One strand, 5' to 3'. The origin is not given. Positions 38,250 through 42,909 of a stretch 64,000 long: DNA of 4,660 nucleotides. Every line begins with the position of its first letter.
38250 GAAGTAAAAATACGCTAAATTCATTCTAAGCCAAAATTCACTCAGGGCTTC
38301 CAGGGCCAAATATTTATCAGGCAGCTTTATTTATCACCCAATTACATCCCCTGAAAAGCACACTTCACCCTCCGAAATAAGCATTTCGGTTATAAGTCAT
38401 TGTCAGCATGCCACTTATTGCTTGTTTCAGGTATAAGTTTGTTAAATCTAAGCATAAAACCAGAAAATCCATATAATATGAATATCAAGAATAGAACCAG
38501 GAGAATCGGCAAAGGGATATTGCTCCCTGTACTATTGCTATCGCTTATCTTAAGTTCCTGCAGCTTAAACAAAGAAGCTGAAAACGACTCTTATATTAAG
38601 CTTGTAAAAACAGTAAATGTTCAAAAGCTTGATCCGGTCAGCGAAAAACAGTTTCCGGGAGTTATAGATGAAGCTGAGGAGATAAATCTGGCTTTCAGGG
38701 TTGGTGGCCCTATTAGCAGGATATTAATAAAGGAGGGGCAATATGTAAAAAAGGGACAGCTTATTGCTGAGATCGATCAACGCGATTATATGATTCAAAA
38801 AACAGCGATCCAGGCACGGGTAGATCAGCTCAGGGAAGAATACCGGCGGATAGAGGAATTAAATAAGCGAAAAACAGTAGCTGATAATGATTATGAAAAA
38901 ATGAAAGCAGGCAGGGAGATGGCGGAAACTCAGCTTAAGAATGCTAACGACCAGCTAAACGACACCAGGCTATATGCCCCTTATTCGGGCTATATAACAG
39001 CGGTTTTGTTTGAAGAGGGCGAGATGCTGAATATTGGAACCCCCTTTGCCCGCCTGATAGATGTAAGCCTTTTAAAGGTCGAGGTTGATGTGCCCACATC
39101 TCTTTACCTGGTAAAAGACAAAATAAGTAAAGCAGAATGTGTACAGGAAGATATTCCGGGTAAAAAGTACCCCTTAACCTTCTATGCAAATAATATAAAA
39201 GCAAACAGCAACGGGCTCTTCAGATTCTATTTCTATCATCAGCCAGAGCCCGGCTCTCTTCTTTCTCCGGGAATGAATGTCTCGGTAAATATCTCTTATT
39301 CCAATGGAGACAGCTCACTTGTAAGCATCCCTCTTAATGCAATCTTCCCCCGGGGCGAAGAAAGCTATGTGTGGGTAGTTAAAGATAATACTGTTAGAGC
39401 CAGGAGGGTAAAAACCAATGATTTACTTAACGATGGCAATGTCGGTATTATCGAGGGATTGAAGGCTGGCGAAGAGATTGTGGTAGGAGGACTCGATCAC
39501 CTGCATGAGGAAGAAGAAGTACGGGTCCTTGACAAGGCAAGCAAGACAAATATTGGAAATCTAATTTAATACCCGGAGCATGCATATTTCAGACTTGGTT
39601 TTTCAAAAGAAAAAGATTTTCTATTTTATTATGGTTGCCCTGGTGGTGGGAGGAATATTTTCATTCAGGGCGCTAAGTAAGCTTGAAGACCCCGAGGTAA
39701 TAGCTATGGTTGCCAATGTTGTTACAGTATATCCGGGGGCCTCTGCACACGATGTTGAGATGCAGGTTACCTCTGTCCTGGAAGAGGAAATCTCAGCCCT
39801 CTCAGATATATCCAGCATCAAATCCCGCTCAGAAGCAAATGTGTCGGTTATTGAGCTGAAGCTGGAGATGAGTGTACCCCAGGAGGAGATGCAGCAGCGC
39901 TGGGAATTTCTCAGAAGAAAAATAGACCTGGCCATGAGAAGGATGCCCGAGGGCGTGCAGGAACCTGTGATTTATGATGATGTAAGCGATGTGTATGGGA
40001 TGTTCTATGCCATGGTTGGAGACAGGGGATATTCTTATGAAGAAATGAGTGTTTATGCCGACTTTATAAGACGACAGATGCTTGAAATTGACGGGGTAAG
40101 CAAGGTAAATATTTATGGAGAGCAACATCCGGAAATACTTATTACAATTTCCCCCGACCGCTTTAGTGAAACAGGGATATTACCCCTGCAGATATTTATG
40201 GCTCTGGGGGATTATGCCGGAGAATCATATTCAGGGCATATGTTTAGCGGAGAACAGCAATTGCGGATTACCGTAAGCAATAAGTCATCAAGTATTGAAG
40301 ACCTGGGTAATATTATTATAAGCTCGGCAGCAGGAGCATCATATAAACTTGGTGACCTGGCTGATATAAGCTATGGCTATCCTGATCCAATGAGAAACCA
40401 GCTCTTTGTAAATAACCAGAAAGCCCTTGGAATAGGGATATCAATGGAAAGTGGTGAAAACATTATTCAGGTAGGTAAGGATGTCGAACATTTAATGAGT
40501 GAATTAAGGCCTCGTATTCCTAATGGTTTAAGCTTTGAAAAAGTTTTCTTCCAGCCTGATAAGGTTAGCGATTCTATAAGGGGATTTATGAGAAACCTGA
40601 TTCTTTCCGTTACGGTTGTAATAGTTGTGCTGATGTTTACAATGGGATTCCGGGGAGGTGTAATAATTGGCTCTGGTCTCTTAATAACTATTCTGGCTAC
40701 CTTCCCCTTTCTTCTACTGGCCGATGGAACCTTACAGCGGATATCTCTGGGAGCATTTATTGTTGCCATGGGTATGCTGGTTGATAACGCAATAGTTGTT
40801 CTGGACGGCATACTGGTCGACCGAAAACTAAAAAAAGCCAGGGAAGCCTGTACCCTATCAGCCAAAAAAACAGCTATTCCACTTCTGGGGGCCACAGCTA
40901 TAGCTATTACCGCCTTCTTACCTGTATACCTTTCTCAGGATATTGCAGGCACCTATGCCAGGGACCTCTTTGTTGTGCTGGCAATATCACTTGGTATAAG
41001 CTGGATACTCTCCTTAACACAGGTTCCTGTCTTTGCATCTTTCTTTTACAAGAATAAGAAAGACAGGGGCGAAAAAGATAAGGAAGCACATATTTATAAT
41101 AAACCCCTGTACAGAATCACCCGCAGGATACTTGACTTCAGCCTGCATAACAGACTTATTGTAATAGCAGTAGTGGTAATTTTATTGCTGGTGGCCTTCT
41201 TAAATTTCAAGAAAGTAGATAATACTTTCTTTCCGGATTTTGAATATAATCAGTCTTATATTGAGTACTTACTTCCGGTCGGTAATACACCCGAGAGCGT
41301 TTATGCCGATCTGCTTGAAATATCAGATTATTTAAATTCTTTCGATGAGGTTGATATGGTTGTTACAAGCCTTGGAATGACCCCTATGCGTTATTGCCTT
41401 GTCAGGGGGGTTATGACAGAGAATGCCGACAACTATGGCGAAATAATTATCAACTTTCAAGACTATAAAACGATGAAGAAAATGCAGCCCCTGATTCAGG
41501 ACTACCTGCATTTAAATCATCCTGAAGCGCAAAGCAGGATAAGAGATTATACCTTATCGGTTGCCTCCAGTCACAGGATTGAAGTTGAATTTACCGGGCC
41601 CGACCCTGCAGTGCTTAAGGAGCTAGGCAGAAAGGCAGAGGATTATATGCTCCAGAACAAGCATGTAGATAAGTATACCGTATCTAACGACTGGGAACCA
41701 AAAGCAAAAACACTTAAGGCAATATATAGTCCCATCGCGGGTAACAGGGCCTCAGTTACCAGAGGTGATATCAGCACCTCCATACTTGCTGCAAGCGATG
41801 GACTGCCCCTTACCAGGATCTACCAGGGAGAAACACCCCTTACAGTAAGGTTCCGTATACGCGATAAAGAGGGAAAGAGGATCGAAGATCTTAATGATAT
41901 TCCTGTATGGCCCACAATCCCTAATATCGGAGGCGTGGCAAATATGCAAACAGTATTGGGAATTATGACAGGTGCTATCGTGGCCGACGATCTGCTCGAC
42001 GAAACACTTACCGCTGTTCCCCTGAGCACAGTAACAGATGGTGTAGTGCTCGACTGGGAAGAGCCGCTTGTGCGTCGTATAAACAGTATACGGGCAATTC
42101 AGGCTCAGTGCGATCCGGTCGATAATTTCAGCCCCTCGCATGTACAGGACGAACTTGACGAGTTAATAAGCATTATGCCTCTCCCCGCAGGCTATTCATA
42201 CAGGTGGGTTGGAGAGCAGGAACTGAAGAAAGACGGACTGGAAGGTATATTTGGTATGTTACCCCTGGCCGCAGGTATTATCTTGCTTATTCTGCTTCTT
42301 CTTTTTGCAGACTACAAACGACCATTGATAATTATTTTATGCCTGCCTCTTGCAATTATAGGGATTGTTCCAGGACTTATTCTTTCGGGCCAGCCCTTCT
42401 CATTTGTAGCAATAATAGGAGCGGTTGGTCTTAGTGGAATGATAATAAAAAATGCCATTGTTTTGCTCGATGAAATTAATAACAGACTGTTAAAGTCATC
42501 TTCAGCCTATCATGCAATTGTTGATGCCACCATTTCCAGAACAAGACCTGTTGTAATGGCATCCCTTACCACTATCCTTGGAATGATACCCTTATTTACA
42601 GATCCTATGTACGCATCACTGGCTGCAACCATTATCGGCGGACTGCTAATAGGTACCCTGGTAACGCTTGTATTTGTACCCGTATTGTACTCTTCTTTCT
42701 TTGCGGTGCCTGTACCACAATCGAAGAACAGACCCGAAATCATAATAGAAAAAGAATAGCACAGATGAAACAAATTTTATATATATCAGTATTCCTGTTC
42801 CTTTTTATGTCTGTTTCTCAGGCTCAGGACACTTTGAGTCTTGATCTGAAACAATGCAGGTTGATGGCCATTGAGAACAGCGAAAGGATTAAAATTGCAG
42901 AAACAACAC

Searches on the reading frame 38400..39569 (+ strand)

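Call 81: search_protein_families(library=pfam, proteins=[window:38400-39569:+], max_evalue=0.00001)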
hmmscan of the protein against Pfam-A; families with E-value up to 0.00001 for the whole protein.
window:38400-39569:+ (389 aa): 4 families
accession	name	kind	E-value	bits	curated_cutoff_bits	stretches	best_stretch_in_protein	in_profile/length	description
PF13533.13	Biotin_lipoyl_2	-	5.1e-10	39.4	29.8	1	96-126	2-32/32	Biotin-lipoyl like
PF16576.10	HlyD_D23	-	5.7e-10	39.3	30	1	89-234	14-154/214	Barrel-sandwich domain of CusB or HlyD membrane-fusion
PF13437.12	HlyD_3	-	7.6e-08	33.5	22.2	0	191-260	2-70/106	HlyD family secretion protein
PF00364.28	Biotin_lipoyl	-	8.2e-06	26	22.1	0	103-125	51-73/73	Biotin-requiring enzyme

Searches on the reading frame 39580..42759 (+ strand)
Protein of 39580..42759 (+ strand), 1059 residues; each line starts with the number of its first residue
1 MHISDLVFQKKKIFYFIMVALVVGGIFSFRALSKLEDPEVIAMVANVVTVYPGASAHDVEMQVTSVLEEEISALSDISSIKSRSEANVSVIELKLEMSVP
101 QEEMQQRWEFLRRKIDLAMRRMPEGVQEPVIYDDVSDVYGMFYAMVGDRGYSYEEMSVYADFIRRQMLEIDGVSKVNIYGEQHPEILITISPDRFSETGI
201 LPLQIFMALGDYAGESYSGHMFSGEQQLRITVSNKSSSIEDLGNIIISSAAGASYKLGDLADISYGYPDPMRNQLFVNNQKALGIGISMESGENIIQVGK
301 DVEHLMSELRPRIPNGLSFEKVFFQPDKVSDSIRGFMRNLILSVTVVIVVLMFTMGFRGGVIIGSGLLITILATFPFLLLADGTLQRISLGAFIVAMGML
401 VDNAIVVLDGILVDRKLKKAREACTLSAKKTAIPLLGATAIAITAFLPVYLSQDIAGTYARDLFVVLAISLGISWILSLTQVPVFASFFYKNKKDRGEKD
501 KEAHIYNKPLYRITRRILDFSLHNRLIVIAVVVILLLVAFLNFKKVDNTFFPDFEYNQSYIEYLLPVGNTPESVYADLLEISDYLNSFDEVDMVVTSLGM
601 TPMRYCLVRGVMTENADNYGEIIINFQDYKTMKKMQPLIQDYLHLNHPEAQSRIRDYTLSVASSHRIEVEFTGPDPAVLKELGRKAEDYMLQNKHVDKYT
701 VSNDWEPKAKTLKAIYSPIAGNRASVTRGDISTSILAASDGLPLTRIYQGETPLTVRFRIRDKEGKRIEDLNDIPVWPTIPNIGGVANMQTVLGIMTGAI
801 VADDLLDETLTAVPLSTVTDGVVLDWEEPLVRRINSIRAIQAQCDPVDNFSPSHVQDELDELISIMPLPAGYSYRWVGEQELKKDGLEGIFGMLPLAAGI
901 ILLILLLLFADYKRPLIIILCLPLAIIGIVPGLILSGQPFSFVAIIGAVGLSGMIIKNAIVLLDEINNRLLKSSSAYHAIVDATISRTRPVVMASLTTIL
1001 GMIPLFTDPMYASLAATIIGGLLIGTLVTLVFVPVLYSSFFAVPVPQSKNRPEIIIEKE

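Call 81: search_protein_families(library=pfam, proteins=[window:39580-42759:+], max_evalue=0.00001)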
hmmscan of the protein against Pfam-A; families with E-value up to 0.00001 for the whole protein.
window:39580-42759:+ (1059 aa): 1 family
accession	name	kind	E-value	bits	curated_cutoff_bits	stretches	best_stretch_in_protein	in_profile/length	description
PF00873.25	ACR_tran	-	1.9e-138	463.4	28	1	6-1039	4-1019/1021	AcrB/AcrD/AcrF family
